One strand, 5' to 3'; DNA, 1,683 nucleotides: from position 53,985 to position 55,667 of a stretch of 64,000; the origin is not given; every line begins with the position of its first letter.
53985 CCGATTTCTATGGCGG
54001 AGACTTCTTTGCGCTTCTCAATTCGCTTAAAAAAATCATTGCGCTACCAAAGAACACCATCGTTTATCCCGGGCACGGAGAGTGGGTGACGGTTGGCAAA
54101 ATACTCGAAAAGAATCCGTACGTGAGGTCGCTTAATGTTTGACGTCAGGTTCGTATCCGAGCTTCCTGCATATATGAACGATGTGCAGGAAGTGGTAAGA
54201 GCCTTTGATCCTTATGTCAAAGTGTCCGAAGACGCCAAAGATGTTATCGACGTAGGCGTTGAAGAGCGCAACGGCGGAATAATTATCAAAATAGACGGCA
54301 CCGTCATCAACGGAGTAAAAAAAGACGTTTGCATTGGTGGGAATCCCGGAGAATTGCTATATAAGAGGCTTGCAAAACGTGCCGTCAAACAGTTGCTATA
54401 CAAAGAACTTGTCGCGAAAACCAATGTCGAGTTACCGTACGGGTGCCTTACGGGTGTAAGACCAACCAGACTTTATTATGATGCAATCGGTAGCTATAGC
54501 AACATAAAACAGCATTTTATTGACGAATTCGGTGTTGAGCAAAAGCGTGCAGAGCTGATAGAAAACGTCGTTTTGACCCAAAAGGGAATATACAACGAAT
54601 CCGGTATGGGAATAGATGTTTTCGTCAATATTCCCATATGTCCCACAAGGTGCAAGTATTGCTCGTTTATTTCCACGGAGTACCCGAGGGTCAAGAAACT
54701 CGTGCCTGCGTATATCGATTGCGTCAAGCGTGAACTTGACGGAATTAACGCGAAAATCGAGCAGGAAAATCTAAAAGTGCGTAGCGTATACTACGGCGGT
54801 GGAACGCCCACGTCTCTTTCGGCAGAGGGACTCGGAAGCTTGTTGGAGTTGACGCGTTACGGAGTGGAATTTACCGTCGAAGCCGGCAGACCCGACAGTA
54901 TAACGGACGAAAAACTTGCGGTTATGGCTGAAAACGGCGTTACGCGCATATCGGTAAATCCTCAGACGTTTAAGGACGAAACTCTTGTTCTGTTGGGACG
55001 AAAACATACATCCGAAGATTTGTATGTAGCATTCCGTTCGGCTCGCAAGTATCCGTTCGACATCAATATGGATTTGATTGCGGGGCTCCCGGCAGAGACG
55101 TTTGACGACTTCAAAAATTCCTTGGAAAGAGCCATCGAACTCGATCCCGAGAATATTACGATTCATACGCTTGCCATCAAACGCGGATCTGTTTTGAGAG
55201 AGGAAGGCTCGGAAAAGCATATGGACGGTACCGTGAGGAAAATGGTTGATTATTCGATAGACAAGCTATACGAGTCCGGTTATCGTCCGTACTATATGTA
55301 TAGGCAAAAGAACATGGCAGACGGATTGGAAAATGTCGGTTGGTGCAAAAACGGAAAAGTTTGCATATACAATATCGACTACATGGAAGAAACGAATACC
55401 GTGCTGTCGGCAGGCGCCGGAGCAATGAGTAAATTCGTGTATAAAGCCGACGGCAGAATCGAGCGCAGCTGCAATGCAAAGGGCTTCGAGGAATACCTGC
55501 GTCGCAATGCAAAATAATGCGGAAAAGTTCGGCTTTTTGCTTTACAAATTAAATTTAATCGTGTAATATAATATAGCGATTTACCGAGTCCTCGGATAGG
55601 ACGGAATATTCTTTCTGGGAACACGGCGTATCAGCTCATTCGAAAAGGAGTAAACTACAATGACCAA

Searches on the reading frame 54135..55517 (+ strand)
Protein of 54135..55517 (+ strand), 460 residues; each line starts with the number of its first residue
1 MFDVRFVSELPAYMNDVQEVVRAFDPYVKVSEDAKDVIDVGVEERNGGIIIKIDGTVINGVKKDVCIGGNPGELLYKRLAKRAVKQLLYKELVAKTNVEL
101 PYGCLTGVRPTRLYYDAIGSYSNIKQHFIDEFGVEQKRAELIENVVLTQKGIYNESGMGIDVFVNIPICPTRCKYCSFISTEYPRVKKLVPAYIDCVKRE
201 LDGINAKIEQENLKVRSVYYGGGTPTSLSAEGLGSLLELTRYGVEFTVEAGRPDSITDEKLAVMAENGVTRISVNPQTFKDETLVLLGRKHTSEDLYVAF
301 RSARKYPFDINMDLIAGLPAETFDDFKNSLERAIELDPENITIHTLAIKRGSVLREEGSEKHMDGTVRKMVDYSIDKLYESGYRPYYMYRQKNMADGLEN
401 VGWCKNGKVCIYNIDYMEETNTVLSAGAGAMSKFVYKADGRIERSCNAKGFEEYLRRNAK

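Call 30: find_related_loci(query=A1, collection=genome_contigs, flank=10000)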
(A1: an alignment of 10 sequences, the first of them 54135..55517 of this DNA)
Query A1 (460 aa) in genome_contigs; peptide patterns used: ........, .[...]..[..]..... (x = any residue, [..] = any of these).
600 stretches matched a pattern (row limit reached: there are more); 600 encode a relative of the query (tblastn E <= 1e-3); the best 80 are kept; 80 distinct loci.
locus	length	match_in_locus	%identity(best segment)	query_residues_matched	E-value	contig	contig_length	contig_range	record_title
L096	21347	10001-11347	66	8-457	0e+0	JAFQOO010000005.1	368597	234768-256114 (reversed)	MAG: Clostridia bacterium isolate RGIG2008 Goat_Colon-1__c194, whole genome shotgun sequence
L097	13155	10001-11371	50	1-457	9e-138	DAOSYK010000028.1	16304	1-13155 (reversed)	MAG TPA_asm: Clostridia bacterium isolate AMR_MDS_2087 NODE_2957_length_16304_cov_6.471844, whole genome shotgun sequenc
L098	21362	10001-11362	48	2-457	1e-131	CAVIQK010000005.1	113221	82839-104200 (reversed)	bacterium isolate H07617-L1_cleanbin_000032 genome assembly, contig: Spades_H07617-L1_contig_49, whole genome shotgun se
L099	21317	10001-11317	47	13-457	2e-120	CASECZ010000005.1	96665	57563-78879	uncultured Clostridia bacterium isolate A31_L1_344344_idba_bin.52 genome assembly, contig: A31_L1_344344_idba_bin.52.fa_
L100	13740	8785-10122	44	6-457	1e-119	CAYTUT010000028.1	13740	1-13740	MAG TPA_asm: uncultured Christensenellaceae bacterium isolate SRP216815_co1_20 genome assembly, contig: NODE_5639_length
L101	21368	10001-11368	44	1-457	3e-116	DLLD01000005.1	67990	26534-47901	MAG TPA_asm: Christensenella sp. UBA7571 UBA7571_contig_487, whole genome shotgun sequence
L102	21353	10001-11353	45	4-457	8e-115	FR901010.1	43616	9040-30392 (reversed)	Acidaminococcus sp. CAG:917 genomic scaffold, scf34, whole genome shotgun sequence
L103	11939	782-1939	47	72-456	3e-112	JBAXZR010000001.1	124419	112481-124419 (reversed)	MAG: Clostridia bacterium isolate SO_2016_CLC_T1_49 scaffold00015_PH3_Jul14_2016, whole genome shotgun sequence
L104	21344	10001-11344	43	4-457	9e-112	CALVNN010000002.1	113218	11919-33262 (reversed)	MAG: uncultured Clostridia bacterium isolate BRZ_T__bin79 genome assembly, contig: BRZ_T__NODE_309_length_113218_cov_10.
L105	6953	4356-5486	48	77-457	2e-111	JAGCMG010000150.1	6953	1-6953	MAG: Clostridia bacterium isolate RGIG9920 Yak_Rectum-5__c1071133, whole genome shotgun sequence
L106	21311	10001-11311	46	11-457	3e-110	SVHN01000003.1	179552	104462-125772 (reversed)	MAG: Clostridiales bacterium isolate SIG385 NODE_307_length_179552_cov_6.375288, whole genome shotgun sequence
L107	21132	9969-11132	46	73-457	3e-109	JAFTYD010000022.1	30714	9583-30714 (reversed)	MAG: Clostridia bacterium isolate RGIG4256 Roe_deer_Colon-5__c195712, whole genome shotgun sequence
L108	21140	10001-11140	47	73-457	4e-108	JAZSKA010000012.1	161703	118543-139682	MAG: Christensenellaceae bacterium isolate T1900044563_TS20190029.MAGScoT_cleanbin_000016 SGB_375_k141_978635, whole gen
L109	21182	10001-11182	46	67-457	7e-108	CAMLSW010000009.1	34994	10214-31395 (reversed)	MAG: uncultured Clostridia bacterium isolate ERR4303218_bin.57_MetaWRAP_v1.1_MAG genome assembly, contig: NODE_1182_leng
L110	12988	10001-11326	44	8-458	6e-107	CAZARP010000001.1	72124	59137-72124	MAG TPA_asm: uncultured Christensenella sp. isolate SRP225648_co1_251 genome assembly, contig: NODE_538_length_72124_cov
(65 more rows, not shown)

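Call 53: search_protein_families(library=pfam, proteins=[window:54135-55517:+], max_evalue=0.00001)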
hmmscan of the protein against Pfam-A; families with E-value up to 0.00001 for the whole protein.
window:54135-55517:+ (460 aa): 1 family
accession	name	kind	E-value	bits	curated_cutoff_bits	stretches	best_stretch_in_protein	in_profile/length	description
PF04055.27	Radical_SAM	-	5.2e-22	79.2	29.5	1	167-332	5-165/166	Radical SAM superfamily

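Call 68: search_protein_families(library=padloc, proteins=[window:54135-55517:+], max_evalue=0.001)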
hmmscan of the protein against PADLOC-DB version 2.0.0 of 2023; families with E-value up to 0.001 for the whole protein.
window:54135-55517:+ (460 aa): 1 family
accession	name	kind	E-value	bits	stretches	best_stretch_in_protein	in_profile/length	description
PDLC04689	PDC-M51A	-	0.00065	16.6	0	273-358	289-374/420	-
